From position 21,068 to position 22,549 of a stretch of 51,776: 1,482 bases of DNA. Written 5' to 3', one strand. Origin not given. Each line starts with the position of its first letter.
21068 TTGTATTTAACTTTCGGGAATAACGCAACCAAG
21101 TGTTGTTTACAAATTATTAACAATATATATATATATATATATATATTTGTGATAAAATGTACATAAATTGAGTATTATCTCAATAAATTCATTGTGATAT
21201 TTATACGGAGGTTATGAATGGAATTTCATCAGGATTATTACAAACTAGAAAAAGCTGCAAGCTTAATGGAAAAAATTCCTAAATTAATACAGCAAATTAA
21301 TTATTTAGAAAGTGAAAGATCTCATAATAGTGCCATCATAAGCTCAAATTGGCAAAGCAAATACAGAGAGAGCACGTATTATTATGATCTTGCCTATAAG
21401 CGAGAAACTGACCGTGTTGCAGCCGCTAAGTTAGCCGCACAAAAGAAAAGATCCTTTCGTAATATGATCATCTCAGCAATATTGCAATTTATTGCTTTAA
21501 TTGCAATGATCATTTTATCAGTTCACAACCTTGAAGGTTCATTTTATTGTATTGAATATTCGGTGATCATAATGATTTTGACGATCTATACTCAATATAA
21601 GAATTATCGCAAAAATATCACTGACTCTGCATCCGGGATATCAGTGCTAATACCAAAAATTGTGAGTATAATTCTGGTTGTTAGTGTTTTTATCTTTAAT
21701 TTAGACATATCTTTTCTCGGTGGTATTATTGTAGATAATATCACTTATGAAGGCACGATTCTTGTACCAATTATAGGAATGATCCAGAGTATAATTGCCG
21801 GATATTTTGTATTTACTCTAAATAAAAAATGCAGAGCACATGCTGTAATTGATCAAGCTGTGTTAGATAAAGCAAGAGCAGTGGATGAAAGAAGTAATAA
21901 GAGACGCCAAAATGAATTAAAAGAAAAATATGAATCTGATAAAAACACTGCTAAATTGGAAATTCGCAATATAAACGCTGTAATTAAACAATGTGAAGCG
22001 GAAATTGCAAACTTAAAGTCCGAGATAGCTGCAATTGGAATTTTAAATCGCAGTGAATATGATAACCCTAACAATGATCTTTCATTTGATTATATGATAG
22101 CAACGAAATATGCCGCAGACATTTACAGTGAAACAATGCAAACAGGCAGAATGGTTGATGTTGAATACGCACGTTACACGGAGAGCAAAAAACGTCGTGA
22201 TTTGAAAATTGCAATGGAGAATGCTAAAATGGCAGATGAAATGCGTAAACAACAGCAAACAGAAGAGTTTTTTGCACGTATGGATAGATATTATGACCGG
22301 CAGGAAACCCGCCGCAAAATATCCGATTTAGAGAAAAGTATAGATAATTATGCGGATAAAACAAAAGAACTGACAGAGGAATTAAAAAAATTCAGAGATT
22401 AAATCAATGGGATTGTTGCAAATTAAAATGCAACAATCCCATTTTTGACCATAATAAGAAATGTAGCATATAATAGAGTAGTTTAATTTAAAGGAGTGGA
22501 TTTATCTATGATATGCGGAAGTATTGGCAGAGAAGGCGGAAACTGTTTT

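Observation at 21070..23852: Sharply AT-rich two-gene insertion wedged between the alaS terminator and the rpe stop codon: candidate uncharacterised accessory system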

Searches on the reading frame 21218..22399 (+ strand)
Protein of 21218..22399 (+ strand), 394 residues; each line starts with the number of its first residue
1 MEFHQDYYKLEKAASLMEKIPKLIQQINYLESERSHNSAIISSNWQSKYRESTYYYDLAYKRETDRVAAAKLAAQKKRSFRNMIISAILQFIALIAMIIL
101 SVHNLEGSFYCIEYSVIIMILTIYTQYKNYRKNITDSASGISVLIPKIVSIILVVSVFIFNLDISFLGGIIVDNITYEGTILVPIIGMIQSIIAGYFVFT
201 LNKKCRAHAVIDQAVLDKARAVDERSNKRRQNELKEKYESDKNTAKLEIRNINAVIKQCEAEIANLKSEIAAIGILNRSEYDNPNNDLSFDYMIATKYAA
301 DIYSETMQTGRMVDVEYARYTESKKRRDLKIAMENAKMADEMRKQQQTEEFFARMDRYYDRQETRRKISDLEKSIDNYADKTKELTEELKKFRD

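Call 3: search_protein_families(library=pfam, proteins=[window:21218-22399:+], max_evalue=1)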
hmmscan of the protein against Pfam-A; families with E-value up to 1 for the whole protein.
window:21218-22399:+ (394 aa): 3 families
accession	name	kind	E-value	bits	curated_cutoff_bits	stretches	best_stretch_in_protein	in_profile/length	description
PF13121.11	DUF3976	-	0.072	14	25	1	77-100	16-39/40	Domain of unknown function (DUF3976)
PF19727.4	DUF6219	-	0.23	11.8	27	0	115-133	11-29/69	Family of unknown function (DUF6219)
PF05791.16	Bacillus_HBL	-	0.54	10.5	29.1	0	236-271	140-175/177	Bacillus haemolytic enterotoxin (HBL)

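Call 4: search_protein_families(library=padloc, proteins=[window:21218-22399:+], max_evalue=1)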
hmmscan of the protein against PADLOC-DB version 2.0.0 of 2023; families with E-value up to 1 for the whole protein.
window:21218-22399:+ (394 aa): 0 families
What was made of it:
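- On Known anti-phage defence systems (PADLOC-DB 2.0): No families at E up to 1 for either protein (call 4).
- There are no PADLOC hits (call 4).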

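Call 5: search_protein_families(library=ncbifam, proteins=[window:21218-22399:+], max_evalue=1)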
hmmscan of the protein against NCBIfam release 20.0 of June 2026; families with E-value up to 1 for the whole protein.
window:21218-22399:+ (394 aa): 0 families

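Call 6: search_protein_families(library=phrogs, proteins=[window:21218-22399:+], max_evalue=1)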
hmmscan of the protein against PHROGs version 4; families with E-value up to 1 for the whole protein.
window:21218-22399:+ (394 aa): 3 families
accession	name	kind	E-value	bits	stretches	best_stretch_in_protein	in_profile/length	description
phrog_736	-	unknown function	0.013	16.6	0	346-391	48-91/112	-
phrog_167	-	tail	0.07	11.7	1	228-392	147-268/1555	tail length tape measure protein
phrog_3879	-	unknown function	0.36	11.7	1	182-204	6-28/54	-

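Call 12: find_homologous_proteins(query=window:21218-22399:+, max_evalue=0.001)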
Query window:21218-22399:+ (394 aa): 2 proteins with E <= 0.001 among 3806 candidates.
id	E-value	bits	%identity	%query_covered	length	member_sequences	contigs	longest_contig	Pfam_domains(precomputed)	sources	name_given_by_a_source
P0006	8.3e-248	839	100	100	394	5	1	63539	-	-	-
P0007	2.4e-176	604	77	100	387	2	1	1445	-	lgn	-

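Call 14: find_encoding_contigs(protein=P0007, flank=10000)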
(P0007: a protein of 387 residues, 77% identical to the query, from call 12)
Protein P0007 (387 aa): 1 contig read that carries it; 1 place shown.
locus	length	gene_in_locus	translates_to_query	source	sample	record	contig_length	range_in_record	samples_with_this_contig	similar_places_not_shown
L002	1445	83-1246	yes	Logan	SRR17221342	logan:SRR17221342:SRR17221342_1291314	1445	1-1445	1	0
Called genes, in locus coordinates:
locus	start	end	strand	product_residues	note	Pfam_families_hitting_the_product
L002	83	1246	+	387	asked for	-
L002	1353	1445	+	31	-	?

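Call 51: search_dna_similar(query=window:21218-22399:+, collection=phages, mode=protein, max_evalue=0.01, max_rows=10)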
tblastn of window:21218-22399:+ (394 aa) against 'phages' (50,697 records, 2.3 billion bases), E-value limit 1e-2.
No match.

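Call 52: search_dna_similar(query=window:21218-22399:+, collection=plasmids, mode=protein, max_evalue=0.01, max_rows=10)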
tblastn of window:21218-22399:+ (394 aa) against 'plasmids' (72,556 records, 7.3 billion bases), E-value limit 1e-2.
No match.

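Call 53: search_solved_structures(query=window:21218-22399:+, max_evalue=1)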
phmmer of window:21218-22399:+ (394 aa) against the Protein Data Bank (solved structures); distinct sequences matched with E-value up to 1: 0.

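Call 75: find_related_loci(query=A7, collection=genome_contigs, flank=5000)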
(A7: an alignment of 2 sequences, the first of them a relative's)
Query A7 (394 aa) in genome_contigs; peptide patterns used: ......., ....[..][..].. (x = any residue, [..] = any of these).
261 stretches matched a pattern, but none encodes a relative of the query by tblastn (E <= 1e-3).

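Call 76: find_related_loci(query=A7, collection=viral_contigs, flank=5000)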
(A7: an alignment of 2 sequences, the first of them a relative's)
Query A7 (394 aa) in viral_contigs; peptide patterns used: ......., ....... (x = any residue, [..] = any of these).
174 stretches matched a pattern, but none encodes a relative of the query by tblastn (E <= 1e-3).

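Call 97: search_solved_structures(query=A8, max_evalue=10)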
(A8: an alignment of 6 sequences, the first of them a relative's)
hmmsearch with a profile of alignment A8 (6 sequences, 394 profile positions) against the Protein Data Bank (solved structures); distinct sequences matched with E-value up to 10: 3.
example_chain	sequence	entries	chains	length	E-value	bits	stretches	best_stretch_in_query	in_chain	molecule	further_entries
9rjb_C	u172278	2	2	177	0.29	13.5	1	83-130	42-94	Signal peptidase complex subunit 2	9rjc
7p2p_C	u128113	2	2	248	0.81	12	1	83-130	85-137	Signal peptidase complex subunit 2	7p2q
2l5g_B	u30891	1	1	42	1.8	10.9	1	323-353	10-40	Putative uncharacterized protein NCOR2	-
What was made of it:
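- Tried and rejected: Nothing significant in phages, plasmids, PDB by sequence, PDB by profile, or GTDB genomes (calls 51-53, 75, 97). Weak PHROG, Pfam and signal-peptidase-subunit matches (E 0.01-0.8) were treated as chance hits to coiled-coil or TM segments (calls 3, 6, 97).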
